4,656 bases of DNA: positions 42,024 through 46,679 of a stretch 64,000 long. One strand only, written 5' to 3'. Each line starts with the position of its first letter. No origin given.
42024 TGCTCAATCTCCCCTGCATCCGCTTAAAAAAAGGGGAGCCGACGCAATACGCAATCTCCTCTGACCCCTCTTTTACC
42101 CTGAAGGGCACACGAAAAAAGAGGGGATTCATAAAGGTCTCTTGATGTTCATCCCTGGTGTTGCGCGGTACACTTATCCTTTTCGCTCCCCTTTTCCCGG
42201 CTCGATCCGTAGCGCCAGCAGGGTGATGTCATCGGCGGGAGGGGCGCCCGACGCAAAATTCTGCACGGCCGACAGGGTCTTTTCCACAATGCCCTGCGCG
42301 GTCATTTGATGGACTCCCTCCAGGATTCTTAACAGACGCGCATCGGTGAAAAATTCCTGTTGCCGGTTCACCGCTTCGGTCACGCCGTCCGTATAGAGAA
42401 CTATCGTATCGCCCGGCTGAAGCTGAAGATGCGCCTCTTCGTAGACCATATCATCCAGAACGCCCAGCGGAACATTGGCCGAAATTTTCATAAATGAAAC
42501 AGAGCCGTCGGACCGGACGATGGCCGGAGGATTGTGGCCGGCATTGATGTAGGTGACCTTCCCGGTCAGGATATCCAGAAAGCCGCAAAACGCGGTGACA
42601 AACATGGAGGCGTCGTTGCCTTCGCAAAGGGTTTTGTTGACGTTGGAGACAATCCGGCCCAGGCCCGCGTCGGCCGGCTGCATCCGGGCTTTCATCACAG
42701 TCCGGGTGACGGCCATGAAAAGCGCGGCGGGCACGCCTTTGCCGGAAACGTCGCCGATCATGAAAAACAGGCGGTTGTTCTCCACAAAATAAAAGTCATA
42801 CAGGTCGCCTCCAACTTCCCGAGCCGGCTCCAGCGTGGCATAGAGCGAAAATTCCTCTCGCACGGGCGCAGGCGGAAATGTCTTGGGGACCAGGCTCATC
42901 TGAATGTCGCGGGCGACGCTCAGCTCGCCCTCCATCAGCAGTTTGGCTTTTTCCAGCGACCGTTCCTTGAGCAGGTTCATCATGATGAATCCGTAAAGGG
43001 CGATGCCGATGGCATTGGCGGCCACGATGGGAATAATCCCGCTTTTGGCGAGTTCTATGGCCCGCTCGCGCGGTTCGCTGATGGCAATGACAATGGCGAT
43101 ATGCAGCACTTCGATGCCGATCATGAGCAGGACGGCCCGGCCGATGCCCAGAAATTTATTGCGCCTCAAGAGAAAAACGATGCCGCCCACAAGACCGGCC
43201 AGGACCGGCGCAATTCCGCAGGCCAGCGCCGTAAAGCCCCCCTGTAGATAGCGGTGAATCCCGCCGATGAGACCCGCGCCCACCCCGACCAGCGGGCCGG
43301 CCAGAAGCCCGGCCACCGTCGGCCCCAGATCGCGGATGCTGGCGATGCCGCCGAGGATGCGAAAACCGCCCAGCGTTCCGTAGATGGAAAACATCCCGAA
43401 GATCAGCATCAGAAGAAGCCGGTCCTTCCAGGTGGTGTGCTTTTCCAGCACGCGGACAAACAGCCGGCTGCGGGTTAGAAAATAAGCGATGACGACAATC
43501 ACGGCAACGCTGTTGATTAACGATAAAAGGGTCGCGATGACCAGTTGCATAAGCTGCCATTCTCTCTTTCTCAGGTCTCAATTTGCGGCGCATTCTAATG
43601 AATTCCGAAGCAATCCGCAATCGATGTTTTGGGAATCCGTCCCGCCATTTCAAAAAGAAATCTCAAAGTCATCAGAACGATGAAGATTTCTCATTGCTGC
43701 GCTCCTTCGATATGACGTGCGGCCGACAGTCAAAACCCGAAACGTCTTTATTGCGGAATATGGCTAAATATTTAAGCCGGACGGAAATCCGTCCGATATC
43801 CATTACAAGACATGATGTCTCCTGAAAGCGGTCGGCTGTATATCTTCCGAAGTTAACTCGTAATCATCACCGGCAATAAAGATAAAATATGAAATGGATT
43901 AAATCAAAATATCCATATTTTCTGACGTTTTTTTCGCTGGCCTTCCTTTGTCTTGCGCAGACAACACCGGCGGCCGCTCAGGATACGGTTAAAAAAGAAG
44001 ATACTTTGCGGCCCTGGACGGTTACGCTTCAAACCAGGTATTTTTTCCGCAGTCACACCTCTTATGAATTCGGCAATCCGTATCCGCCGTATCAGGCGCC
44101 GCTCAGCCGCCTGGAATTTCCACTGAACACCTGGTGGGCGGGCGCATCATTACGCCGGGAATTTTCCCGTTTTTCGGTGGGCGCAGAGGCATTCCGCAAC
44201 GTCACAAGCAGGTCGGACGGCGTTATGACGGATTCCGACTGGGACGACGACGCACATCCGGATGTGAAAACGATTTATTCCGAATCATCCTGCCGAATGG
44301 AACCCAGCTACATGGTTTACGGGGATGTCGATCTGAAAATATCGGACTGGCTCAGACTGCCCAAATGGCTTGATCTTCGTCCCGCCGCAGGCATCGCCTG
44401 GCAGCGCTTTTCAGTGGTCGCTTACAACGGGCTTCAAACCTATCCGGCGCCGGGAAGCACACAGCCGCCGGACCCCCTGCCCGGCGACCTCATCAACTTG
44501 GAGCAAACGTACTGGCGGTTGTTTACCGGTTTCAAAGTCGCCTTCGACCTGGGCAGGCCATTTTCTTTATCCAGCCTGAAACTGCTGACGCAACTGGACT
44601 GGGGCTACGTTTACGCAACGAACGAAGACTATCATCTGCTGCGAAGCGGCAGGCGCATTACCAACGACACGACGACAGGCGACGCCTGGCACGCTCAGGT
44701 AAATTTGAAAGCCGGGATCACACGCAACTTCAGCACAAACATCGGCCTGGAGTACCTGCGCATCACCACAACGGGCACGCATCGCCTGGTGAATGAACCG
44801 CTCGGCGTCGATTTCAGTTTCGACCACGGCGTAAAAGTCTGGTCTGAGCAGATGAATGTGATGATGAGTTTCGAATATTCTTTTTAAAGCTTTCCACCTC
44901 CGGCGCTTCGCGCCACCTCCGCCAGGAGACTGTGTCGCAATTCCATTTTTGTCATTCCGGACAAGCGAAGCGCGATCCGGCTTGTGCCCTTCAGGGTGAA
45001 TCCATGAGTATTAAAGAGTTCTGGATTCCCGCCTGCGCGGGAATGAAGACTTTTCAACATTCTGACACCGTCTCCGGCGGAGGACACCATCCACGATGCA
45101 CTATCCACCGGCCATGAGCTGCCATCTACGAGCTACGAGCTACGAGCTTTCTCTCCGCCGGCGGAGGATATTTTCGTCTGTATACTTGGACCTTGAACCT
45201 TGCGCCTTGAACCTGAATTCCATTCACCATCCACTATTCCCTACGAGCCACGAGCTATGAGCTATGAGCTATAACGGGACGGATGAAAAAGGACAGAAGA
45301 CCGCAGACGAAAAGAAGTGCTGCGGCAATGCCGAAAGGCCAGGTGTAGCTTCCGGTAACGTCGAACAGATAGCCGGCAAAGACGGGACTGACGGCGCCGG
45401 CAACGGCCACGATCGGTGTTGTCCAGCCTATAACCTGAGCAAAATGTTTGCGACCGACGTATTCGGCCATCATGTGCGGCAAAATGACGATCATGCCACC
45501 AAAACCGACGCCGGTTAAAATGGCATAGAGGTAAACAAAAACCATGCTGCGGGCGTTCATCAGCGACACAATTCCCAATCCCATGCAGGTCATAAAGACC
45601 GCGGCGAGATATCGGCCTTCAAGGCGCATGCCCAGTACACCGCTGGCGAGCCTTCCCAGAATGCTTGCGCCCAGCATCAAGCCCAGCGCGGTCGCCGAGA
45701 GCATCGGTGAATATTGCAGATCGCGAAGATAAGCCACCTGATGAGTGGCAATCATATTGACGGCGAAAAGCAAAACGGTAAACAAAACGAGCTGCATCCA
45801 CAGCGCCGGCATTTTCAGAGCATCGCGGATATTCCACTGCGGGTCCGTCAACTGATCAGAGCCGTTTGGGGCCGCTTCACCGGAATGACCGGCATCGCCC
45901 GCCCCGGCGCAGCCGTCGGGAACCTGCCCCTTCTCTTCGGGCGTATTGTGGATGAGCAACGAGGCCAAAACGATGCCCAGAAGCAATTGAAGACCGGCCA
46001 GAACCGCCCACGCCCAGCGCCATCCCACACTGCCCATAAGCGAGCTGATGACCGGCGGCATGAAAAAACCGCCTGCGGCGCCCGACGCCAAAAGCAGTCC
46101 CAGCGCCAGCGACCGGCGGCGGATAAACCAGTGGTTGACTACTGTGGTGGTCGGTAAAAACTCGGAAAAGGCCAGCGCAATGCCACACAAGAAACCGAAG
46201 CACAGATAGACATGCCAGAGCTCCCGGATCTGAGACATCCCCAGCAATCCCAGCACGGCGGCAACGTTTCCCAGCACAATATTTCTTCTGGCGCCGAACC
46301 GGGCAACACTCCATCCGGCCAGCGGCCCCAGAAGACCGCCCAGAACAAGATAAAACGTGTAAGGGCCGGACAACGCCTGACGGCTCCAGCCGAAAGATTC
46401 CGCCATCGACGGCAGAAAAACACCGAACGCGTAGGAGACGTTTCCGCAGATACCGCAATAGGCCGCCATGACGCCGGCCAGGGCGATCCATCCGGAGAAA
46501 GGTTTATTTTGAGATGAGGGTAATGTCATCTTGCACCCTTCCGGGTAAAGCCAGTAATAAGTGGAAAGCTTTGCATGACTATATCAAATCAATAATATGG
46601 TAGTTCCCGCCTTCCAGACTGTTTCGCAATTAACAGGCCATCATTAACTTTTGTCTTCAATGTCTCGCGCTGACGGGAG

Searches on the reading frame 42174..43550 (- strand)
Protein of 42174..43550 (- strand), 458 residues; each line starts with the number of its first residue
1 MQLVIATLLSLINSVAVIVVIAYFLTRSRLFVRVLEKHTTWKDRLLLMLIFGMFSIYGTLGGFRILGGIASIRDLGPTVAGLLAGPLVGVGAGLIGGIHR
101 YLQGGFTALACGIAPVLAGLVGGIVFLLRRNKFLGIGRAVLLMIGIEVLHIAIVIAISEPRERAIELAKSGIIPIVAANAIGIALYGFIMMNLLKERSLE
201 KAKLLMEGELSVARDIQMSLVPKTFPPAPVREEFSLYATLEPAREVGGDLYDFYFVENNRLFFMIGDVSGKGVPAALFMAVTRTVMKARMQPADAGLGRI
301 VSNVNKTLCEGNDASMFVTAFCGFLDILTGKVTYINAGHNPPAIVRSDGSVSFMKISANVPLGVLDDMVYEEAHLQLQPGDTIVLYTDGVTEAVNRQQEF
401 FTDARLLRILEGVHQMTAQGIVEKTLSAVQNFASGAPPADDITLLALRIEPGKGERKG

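Call 66: search_protein_families(library=pfam, proteins=[window:42174-43550:-])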
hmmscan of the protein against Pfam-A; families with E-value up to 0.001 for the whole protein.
window:42174-43550:- (458 aa): 2 families
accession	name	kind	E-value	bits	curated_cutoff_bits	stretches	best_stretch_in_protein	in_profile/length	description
PF07228.17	SpoIIE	-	1.5e-55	188.6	25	1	258-449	2-191/192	Stage II sporulation protein E (SpoIIE)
PF07694.17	5TM-5TMR_LYT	-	2.4e-38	131.8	24.6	1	30-190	3-166/169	5TMR of 5TMR-LYT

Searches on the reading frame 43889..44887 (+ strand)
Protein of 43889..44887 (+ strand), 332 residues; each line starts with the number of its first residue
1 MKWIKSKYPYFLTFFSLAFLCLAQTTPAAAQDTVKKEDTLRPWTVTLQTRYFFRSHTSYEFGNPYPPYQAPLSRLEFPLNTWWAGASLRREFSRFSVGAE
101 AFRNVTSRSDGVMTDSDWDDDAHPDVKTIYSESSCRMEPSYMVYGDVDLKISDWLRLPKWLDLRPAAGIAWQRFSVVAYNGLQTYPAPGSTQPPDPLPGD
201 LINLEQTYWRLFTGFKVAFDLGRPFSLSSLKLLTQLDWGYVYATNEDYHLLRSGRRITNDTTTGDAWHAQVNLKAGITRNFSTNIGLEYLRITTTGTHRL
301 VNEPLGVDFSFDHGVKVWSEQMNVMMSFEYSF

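Call 66: search_protein_families(library=pfam, proteins=[window:43889-44887:+])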
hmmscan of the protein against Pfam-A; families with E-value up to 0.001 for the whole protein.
window:43889-44887:+ (332 aa): 1 family
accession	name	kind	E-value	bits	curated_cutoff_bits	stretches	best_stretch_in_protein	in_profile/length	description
PF01278.26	Omptin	-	1.7e-07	31.1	22.6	1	94-291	56-241/283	Omptin family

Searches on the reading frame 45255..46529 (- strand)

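Call 66: search_protein_families(library=pfam, proteins=[window:45255-46529:-])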
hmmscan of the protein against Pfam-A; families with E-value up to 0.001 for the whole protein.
window:45255-46529:- (424 aa): 2 families
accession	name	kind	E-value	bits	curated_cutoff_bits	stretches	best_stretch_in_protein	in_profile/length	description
PF07690.21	MFS_1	-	2.1e-40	139.2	33.4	2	30-380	10-345/347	Major Facilitator Superfamily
PF06779.20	MFS_4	-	1.5e-05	24.9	26.3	1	242-412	193-362/364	Uncharacterised MFS-type transporter YbfB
